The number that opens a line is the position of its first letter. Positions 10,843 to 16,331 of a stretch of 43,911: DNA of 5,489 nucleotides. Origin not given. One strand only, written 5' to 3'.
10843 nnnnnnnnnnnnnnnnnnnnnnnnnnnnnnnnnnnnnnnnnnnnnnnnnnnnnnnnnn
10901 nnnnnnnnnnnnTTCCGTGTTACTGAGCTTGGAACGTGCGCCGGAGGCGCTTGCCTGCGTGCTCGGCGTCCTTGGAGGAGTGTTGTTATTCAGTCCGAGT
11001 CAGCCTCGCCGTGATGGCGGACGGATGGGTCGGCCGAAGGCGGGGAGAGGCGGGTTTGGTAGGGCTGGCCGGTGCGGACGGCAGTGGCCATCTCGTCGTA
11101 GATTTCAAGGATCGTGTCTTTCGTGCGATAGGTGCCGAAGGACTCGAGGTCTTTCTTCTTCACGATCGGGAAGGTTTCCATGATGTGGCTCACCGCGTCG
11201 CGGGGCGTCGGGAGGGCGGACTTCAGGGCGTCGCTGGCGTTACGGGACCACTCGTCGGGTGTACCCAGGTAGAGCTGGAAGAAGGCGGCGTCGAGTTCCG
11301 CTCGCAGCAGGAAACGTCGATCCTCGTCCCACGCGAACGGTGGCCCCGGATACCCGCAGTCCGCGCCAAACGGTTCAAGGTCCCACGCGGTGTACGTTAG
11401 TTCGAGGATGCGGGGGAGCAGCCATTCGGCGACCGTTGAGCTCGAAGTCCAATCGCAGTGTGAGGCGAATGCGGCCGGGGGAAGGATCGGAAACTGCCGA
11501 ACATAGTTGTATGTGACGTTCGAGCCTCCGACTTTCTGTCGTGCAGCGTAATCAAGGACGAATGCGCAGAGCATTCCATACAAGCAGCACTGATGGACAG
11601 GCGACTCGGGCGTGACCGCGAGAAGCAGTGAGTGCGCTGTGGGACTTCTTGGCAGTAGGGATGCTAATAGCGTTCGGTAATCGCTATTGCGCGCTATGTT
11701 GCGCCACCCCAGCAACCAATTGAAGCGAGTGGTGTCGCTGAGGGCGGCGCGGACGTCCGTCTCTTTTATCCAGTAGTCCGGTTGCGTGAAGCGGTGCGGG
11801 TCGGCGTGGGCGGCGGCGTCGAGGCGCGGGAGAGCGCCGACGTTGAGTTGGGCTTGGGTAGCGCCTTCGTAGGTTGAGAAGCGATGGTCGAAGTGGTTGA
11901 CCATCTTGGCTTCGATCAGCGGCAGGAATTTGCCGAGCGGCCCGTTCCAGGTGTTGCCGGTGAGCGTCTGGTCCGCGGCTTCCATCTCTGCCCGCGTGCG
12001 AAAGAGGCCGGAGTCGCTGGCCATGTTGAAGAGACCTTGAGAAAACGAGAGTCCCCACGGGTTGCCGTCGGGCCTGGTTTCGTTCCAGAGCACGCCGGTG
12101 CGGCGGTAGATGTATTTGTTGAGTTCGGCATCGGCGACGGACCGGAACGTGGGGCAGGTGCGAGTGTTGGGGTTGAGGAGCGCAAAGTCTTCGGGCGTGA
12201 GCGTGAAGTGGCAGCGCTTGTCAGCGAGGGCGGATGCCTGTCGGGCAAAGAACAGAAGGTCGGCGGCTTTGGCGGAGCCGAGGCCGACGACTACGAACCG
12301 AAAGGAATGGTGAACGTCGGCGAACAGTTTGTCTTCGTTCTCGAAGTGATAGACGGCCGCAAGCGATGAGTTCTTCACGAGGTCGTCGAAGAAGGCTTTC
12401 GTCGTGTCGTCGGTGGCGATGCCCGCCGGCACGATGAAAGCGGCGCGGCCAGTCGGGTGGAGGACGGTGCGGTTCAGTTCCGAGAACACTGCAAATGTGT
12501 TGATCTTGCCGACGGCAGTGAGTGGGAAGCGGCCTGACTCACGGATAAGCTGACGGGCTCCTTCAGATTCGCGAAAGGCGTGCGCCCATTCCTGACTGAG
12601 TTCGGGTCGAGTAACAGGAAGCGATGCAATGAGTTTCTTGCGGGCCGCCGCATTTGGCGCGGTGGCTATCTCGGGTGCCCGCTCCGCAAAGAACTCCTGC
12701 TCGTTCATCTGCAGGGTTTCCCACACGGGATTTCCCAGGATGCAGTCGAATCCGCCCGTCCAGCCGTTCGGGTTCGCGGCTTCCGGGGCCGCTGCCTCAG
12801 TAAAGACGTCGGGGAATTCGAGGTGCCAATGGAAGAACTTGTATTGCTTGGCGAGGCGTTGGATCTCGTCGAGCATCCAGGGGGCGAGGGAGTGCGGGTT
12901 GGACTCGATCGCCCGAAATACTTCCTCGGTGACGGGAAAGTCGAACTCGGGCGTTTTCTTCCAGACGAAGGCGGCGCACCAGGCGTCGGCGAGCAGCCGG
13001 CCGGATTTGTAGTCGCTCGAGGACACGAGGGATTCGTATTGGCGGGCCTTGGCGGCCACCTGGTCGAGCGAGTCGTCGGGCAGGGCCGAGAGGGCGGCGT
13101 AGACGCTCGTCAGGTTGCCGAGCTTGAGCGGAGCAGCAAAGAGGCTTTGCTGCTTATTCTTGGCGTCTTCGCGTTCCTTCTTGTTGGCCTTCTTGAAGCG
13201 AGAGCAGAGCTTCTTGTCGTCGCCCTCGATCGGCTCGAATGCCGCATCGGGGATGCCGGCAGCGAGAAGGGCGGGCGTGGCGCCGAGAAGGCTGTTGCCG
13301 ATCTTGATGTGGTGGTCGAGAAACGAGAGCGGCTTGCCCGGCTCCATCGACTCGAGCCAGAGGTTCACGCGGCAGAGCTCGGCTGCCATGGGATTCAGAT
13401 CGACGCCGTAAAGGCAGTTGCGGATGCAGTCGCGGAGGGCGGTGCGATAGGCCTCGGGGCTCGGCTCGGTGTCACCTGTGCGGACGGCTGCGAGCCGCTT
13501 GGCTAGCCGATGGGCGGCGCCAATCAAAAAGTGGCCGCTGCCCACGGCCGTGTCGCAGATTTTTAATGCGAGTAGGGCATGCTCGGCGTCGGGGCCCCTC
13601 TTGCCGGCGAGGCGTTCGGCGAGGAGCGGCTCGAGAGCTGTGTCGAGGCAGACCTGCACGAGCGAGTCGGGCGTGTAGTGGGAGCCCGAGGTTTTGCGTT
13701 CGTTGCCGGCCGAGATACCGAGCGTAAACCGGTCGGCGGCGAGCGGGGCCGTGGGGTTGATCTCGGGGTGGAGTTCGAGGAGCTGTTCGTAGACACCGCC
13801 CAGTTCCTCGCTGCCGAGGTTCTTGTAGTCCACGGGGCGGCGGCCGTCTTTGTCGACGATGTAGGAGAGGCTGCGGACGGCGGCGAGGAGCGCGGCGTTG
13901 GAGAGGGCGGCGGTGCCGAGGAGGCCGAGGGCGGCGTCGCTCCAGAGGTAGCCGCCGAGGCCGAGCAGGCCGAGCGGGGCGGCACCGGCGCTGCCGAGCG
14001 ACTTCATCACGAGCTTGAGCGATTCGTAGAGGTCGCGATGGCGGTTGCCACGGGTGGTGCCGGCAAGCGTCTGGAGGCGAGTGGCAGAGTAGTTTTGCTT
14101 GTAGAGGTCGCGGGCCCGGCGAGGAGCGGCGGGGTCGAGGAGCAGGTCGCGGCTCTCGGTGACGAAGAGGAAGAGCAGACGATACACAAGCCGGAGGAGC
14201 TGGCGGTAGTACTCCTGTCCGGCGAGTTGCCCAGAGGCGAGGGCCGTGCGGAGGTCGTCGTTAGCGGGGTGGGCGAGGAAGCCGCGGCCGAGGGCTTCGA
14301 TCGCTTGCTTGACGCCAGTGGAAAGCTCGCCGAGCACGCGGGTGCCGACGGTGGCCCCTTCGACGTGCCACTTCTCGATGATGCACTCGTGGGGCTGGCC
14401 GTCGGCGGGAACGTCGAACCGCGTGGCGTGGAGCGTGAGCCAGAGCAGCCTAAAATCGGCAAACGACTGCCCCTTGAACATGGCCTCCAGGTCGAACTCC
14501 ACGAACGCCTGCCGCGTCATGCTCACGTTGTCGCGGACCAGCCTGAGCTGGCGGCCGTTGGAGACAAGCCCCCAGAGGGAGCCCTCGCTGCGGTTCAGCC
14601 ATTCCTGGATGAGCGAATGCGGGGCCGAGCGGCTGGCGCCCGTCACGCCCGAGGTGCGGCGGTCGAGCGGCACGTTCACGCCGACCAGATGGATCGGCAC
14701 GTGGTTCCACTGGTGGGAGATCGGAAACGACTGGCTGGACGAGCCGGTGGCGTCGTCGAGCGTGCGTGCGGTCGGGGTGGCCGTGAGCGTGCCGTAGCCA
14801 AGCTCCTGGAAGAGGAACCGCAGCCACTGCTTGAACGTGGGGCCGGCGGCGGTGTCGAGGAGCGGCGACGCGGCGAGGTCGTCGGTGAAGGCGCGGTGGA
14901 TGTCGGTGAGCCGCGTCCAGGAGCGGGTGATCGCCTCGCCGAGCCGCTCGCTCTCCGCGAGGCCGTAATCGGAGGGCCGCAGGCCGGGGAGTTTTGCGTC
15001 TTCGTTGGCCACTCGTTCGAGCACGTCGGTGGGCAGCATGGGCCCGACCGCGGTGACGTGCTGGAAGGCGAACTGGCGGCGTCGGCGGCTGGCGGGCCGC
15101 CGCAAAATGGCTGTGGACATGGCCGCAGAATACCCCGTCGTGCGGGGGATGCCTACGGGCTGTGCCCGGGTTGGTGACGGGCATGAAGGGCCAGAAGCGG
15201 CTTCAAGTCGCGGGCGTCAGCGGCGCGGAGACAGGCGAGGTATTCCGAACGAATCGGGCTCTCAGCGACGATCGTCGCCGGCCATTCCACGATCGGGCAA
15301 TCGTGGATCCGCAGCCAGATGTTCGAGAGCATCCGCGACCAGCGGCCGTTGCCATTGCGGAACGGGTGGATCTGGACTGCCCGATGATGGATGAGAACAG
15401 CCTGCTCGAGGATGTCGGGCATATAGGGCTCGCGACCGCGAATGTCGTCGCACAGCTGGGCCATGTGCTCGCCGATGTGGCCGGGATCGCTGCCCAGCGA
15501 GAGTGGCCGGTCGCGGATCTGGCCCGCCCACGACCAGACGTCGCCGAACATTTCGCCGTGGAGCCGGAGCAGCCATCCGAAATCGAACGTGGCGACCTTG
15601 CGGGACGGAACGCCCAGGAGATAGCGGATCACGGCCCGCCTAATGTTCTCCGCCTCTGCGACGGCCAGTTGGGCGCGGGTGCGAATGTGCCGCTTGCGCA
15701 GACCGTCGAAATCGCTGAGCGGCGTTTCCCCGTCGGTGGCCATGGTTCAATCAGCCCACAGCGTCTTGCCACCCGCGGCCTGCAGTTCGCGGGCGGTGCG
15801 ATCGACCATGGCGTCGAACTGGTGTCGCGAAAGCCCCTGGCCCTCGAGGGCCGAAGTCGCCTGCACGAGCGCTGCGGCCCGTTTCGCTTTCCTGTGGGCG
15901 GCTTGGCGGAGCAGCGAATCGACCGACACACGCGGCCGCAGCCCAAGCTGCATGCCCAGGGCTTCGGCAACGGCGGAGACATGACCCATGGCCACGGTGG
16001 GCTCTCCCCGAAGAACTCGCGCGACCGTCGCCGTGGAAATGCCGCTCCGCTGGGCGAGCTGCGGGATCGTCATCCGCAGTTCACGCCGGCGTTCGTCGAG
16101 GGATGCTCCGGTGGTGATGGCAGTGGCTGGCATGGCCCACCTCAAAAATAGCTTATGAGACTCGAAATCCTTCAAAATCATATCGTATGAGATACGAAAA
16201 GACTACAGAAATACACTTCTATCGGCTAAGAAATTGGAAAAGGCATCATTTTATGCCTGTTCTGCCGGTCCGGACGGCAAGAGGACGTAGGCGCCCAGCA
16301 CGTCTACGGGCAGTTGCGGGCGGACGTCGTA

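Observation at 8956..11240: Hydrolase-TM gene bracketed by ~210-bp direct repeats derived from methyltransferase 3' ends: a swappable slot downstream of the MTase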

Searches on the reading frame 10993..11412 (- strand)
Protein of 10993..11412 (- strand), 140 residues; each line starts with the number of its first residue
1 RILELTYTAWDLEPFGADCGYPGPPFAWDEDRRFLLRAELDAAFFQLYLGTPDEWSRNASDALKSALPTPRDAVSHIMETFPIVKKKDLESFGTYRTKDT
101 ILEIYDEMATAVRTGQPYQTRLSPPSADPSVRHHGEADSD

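Call 41: search_protein_families(library=pfam, proteins=[window:10993-11412:-], max_evalue=1)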
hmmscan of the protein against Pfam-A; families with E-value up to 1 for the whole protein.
window:10993-11412:- (140 aa): 0 families

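Call 55: find_related_loci(query=A3, collection=metagenome_contigs, flank=10000)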
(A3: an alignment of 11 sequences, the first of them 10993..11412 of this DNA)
Query A3 (140 aa) in metagenome_contigs; peptide patterns used: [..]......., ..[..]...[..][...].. (x = any residue, [..] = any of these).
600 stretches matched a pattern (row limit reached: there are more); 545 encode a relative of the query (tblastn E <= 1e-3); the best 80 are kept; 80 distinct loci.
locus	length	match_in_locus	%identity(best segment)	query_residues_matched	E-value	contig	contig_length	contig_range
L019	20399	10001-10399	88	1-133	1e-77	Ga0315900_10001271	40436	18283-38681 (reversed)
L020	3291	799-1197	86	1-133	6e-78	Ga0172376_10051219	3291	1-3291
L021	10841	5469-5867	84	1-133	5e-74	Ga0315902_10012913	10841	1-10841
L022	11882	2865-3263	67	1-133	8e-61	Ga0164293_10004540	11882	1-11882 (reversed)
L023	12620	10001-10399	67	1-133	8e-61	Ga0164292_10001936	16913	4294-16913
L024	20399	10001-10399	68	1-133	2e-60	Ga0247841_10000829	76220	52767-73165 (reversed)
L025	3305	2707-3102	70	1-133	3e-60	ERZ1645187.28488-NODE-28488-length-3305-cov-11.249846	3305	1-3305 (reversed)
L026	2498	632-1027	70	1-133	5e-60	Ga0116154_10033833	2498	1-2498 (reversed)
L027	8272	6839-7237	70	1-133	4e-59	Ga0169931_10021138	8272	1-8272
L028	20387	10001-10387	67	1-129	1e-57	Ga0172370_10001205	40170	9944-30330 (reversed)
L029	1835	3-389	70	4-133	6e-59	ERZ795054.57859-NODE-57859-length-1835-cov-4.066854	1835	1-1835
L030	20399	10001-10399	65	1-133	1e-55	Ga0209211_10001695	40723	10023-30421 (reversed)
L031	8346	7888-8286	62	1-133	3e-55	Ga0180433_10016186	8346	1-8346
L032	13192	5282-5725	64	1-133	3e-55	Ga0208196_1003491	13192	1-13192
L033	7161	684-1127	64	1-133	2e-55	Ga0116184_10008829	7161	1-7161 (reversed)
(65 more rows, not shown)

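Call 69: search_protein_families(library=pfam, proteins=[L019:10908-11246:+, L019:11271-11747:+, L019:11994-13133:-, L021:5924-6643:+, L021:6661-7422:+, L021:7535-8467:-, L021:8846-9316:-, L019:14086-15162:+, L019:15253-15867:+], max_evalue=0.01)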
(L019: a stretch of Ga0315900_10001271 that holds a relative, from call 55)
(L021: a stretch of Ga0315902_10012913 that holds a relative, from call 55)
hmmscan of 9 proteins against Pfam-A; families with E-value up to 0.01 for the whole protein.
L019:10908-11246:+ (112 aa): 0 families

L019:11271-11747:+ (158 aa): 0 families

L019:11994-13133:- (379 aa): 0 families

L021:5924-6643:+ (239 aa): 2 families
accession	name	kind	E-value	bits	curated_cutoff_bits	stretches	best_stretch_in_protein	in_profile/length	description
PF14279.12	HNH_5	-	0.00068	20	27.5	1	11-59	1-47/56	HNH endonuclease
PF01844.29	HNH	-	0.0091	16.6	21.4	0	11-54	1-42/47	HNH endonuclease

L021:6661-7422:+ (253 aa): 1 family
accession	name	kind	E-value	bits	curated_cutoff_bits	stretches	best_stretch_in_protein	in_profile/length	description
PF08867.16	FRG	-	7.5e-26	91.3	25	1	25-114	2-91/94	FRG domain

L021:7535-8467:- (310 aa): 0 families

L021:8846-9316:- (156 aa): 0 families

L019:14086-15162:+ (358 aa): 1 family
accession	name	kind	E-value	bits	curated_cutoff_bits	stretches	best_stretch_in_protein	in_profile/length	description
PF09509.15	Hypoth_Ymh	-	0.0036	17.6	25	1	241-296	4-57/119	Protein of unknown function (Hypoth_ymh)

L019:15253-15867:+ (204 aa): 1 family
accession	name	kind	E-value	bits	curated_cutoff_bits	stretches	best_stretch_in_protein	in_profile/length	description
PF08808.17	RES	-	4.8e-20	72.6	23.2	1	42-185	7-138/157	RES domain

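Call 93: find_related_loci(query=A3, collection=viral_contigs, flank=10000)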
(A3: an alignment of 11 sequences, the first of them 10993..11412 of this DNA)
Query A3 (140 aa) in viral_contigs; peptide patterns used: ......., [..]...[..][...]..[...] (x = any residue, [..] = any of these).
61 stretches matched a pattern, but none encodes a relative of the query by tblastn (E <= 1e-3).

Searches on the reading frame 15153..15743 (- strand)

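Call 7: search_protein_families(library=pfam, proteins=[window:15153-15743:-])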
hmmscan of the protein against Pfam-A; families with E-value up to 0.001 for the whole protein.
window:15153-15743:- (196 aa): 1 family
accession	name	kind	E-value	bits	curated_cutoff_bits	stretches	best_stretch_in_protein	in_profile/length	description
PF02661.23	Fic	-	1.2e-13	52.1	24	1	53-144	2-93/93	Fic/DOC family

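Call 8: search_protein_families(library=padloc, proteins=[window:15153-15743:-])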
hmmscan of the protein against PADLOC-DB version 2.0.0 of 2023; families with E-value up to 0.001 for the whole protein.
window:15153-15743:- (196 aa): 9 families
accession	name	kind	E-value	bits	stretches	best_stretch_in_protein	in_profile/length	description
PDLC04839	PDC-S04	-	1.1e-17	62.4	1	17-186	25-197/205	-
PDLC04838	PDC-S04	-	2.9e-17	61.2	1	18-151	31-169/209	-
PDLC03963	SoFic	-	1.6e-10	38.9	1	25-147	89-215/361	-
PDLC04841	PDC-S04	-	7.8e-08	30.3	1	58-156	145-240/292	-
PDLC04840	PDC-S04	-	5.6e-07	27.5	1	92-184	119-208/227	-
PDLC04836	PDC-S04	-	3.3e-06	24.4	1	86-140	132-183/244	-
PDLC04842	PDC-S04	-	3.7e-06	24.8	1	56-156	45-142/202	-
PDLC04966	PDC-S24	-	6.1e-05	20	1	89-145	282-337/497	-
PDLC04837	PDC-S04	-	0.00039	17.8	1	112-184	151-217/234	-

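Call 84: search_protein_families(library=ncbifam, proteins=[window:15153-15743:-], max_evalue=0.001)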
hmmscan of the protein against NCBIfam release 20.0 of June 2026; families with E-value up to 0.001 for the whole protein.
window:15153-15743:- (196 aa): 4 families
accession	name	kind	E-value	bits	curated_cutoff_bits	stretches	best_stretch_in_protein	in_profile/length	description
TIGR02613.1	mob_myst_B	hypoth_equivalog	1.9e-37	129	124.4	1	8-186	3-184/186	mobile mystery protein B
NF045983.1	ProtAdnltaseVbhT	equivalog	7.5e-06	25.3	800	0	51-78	52-79/419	type II toxin-antitoxin system protein adenylyltransferase VbhT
NF046029.1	ProtAdlyltaseNmFic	equivalog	9.9e-06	25.4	230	1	57-156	31-127/177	protein adenylyltransferase Fic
NF007672.0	PRK10347.1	equivalog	3.4e-05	23.7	181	1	54-155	55-163/200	putative adenosine monophosphate-protein transferase Fic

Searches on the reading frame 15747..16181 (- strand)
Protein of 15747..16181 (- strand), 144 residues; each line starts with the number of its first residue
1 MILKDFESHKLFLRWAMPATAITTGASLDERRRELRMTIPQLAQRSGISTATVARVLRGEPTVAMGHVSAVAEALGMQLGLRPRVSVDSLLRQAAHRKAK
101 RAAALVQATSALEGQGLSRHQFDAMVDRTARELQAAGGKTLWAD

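Call 83: search_protein_families(library=pfam, proteins=[window:15747-16181:-], max_evalue=0.001)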
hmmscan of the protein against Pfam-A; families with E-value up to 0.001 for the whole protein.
window:15747-16181:- (144 aa): 4 families
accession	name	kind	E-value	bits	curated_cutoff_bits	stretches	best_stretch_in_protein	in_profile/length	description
PF13443.12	HTH_26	-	5.9e-10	39.7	22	1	28-80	2-55/63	Cro/C1-type HTH DNA-binding domain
PF01381.28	HTH_3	-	3.6e-07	30.6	23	1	30-78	3-51/55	Helix-turn-helix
PF13560.12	HTH_31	-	3.6e-06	27.6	27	1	25-83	3-62/64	Helix-turn-helix domain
PF00356.27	LacI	-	7.7e-05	22.8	27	1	38-74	1-37/46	Bacterial regulatory proteins, lacI family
